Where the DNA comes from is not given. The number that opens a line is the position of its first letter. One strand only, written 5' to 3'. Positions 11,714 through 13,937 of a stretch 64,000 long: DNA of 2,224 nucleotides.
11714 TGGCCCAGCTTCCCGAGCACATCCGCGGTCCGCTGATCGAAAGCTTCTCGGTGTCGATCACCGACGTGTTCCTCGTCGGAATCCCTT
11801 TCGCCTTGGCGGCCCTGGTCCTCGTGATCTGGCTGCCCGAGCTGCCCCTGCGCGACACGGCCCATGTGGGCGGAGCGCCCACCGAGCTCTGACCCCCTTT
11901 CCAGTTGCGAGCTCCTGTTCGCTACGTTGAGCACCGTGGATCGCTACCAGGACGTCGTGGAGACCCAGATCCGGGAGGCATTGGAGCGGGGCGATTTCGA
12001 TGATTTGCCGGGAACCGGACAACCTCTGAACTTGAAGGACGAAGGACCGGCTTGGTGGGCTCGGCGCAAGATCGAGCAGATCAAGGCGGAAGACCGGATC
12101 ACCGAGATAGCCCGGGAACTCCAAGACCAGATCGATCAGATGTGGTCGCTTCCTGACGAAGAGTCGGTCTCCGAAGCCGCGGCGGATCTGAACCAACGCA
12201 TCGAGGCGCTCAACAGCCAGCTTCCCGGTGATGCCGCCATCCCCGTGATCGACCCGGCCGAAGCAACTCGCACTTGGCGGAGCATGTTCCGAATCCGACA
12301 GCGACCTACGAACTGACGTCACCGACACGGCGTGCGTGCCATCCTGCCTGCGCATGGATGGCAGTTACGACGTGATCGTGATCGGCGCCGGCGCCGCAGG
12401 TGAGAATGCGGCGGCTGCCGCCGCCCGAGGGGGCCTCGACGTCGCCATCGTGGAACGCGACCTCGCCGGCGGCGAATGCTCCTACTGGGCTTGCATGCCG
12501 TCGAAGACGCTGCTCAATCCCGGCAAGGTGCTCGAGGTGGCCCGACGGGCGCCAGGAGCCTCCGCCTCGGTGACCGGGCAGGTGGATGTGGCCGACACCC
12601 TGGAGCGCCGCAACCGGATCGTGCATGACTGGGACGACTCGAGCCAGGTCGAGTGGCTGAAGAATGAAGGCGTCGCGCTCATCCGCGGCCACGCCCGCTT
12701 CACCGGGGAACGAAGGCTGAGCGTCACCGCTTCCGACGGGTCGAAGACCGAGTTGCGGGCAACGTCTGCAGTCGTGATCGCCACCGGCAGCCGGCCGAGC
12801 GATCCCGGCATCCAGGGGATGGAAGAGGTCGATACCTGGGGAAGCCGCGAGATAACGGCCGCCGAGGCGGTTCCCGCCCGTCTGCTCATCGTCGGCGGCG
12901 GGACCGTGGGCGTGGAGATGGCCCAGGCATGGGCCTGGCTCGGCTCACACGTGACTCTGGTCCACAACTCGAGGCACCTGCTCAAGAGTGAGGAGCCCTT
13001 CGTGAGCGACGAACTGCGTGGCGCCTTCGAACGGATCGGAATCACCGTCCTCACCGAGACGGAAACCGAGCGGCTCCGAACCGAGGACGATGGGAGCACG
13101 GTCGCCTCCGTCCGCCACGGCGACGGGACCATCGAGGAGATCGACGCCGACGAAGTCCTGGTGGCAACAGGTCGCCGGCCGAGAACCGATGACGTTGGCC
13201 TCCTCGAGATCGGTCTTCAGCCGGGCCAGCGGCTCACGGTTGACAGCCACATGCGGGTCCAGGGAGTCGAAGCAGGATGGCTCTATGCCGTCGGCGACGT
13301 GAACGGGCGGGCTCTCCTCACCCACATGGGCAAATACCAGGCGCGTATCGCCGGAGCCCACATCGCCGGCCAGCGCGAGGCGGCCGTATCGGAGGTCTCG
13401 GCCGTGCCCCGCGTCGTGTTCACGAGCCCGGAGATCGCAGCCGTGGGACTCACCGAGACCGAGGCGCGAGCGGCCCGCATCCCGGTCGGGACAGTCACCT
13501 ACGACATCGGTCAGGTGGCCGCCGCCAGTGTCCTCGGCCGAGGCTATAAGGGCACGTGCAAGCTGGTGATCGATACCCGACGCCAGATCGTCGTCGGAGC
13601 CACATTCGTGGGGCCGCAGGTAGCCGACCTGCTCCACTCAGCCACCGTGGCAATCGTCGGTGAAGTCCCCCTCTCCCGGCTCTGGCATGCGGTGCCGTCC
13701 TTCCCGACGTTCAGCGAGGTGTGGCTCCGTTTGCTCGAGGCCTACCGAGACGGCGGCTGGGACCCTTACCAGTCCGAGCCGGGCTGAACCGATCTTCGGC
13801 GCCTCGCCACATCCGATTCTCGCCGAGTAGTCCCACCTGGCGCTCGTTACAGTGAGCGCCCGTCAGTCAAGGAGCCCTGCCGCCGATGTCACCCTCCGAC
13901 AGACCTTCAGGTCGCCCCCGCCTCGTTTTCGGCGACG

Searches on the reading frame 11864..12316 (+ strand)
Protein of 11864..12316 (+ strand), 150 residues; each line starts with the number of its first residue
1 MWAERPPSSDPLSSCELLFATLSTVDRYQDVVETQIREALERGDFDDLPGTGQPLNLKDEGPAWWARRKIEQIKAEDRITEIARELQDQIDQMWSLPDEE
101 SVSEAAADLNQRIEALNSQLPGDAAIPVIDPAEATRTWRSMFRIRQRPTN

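Call 21: search_protein_families(library=pfam, proteins=[window:11864-12316:+], max_evalue=0.001)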
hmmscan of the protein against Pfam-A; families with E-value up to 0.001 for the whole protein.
window:11864-12316:+ (150 aa): 1 family
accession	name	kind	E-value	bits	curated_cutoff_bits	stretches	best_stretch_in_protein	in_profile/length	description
PF09350.15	DJC28_CD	-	1.2e-12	48.2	27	1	31-90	1-62/70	DnaJ homologue, subfamily C, member 28, conserved domain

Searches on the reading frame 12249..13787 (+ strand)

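Call 21: search_protein_families(library=pfam, proteins=[window:12249-13787:+], max_evalue=0.001)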
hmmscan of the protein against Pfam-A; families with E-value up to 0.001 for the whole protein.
window:12249-13787:+ (512 aa): 13 families
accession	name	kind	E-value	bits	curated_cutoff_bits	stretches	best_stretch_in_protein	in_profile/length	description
PF07992.20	Pyr_redox_2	-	3.6e-56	191.2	26.1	1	40-360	1-286/291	Pyridine nucleotide-disulphide oxidoreductase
PF02852.28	Pyr_redox_dim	-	5.6e-24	84.9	25.3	1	386-492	1-106/110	Pyridine nucleotide-disulphide oxidoreductase, dimerisation domain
PF00070.33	Pyr_redox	-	3.6e-19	69.5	22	1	211-284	1-74/82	Pyridine nucleotide-disulphide oxidoreductase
PF13738.12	Pyr_redox_3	-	1.9e-13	50.8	30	1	166-315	120-273/305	Pyridine nucleotide-disulphide oxidoreductase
PF01134.28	GIDA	-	1.8e-08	34.3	22.1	1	41-114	1-72/391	Glucose inhibited division protein A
PF01266.30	DAO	-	3.1e-08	34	27.9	1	41-81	1-42/353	FAD dependent oxidoreductase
PF00890.30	FAD_binding_2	-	5.5e-08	32.8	20.4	1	41-81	1-41/414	FAD binding domain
PF01262.27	AlaDh_PNT_C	-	1.1e-07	32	23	0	203-247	18-66/214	Alanine dehydrogenase/PNT, C-terminal domain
PF12831.13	FAD_oxidored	-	2.2e-07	31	27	1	41-89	1-50/416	FAD dependent oxidoreductase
PF02737.24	3HCDH_N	-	1.9e-06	28.3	22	0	214-283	4-74/180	3-hydroxyacyl-CoA dehydrogenase, NAD binding domain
PF03486.20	HI0933_like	-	2.4e-05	24.4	50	0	41-71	2-32/244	HI0933-like protein Rossmann domain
PF01946.23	Thi4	-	0.00037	20.3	26.2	1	40-76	18-55/235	Thi4 family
PF13450.12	NAD_binding_8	-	0.00093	19.9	21.9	0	44-80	1-38/68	NAD(P)-binding Rossmann-like domain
